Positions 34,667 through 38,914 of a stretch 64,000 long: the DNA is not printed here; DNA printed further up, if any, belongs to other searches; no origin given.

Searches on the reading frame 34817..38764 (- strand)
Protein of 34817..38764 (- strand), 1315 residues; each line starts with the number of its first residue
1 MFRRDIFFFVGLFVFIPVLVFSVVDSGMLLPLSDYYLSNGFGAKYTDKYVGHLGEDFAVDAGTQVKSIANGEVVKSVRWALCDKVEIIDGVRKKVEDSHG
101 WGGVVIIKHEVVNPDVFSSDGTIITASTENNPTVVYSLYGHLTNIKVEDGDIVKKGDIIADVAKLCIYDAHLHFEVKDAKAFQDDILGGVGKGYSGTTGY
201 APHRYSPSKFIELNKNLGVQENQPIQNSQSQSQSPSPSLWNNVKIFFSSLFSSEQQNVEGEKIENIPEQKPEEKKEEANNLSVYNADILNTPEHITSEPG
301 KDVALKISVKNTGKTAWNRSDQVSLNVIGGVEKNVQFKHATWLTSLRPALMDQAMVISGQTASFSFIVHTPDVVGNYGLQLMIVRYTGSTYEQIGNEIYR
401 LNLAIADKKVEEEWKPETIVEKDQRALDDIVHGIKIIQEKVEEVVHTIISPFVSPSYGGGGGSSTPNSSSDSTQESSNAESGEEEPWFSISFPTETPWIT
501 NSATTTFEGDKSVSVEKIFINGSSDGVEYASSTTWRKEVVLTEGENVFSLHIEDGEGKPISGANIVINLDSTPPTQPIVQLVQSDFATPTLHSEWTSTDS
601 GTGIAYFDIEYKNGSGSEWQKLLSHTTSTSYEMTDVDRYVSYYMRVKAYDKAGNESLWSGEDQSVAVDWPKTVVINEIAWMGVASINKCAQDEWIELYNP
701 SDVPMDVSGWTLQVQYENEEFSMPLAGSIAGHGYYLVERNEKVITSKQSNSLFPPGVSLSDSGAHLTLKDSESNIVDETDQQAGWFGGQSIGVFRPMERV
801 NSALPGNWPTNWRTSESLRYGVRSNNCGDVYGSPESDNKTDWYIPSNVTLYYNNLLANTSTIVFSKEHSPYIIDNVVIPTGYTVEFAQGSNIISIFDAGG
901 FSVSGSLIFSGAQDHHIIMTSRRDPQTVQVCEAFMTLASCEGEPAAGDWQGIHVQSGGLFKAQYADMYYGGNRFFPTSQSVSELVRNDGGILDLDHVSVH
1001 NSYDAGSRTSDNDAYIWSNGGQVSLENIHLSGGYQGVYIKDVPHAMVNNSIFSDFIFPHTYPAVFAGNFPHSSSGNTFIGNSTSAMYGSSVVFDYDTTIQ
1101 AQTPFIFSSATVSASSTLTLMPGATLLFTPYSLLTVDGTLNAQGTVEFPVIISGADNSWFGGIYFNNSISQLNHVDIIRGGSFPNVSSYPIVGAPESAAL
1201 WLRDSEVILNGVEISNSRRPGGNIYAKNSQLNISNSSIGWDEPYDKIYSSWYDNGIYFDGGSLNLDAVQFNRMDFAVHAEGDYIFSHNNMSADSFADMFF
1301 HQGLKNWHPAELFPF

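Call 10: search_protein_families(library=pfam, proteins=[window:34817-38764:-], max_evalue=0.1)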
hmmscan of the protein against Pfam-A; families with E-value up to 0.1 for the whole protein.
window:34817-38764:- (1315 aa): 7 families
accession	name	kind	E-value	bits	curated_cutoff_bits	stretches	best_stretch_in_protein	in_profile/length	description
PF01551.29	Peptidase_M23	-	5.2e-13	49.4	28.7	2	121-179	34-90/96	Peptidase family M23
PF00932.25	LTD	-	2.3e-11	44.5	34.3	1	671-781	6-107/109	Lamin Tail Domain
PF25059.1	FN3_DSCAM-DSCAML_C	-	1.2e-05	26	39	1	598-655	14-71/89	DSCAM/DSCAML C-terminal Fn3-like domain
PF00041.27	fn3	-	7.9e-05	23.2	25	1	585-658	10-77/84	Fibronectin type III domain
PF13533.13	Biotin_lipoyl_2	-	0.00014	22.1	29.8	1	140-160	9-29/32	Biotin-lipoyl like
PF01108.23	Tissue_fac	-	0.001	19.4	27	1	581-655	29-105/107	Tissue factor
PF16158.11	N_BRCA1_IG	-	0.056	14.4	28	0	295-378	6-85/108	Ig-like domain from next to BRCA1 gene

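Call 11: search_protein_families(library=ncbifam, proteins=[window:34817-38764:-], max_evalue=0.1)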
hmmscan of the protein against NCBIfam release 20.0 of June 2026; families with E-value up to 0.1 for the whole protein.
window:34817-38764:- (1315 aa): 8 families
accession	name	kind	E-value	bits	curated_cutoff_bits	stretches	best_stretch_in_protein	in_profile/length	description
NF052530.1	Heli_ShapePgp3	exception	8.5e-07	28.4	300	1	134-176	208-251/270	peptidoglycan metallopeptidase Pgp3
NF045522.1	MXAN_2561_fam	equivalog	0.00035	20.1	150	1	499-661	91-253/304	MXAN_2561 family MXYO-CTERM-anchored protein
NF052529.1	PG_M23_Pgp6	exception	0.0004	19.2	600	1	135-176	377-419/452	peptidoglycan metallopeptidase Pgp6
NF004547.1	PRK05889.1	equivalog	0.002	18.3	75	1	133-162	41-70/71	biotin/lipoyl-binding carrier protein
NF053738.1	S2SprSpoIIQBc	equivalog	0.0045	16.6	250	1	135-178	166-212/232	stage II sporulation protein SpoIIQ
TIGR01730.1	RND_mfp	subfamily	0.01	14.9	94.9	1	127-162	22-57/322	efflux RND transporter periplasmic adaptor subunit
NF008652.0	PRK11649.1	equivalog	0.011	14.5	341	0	46-76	307-337/439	murein DD-endopeptidase MepM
TIGR03794.1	NHLM_micro_HlyD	equivalog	0.079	11.8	156.2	0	139-164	66-91/421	NHLP bacteriocin system secretion protein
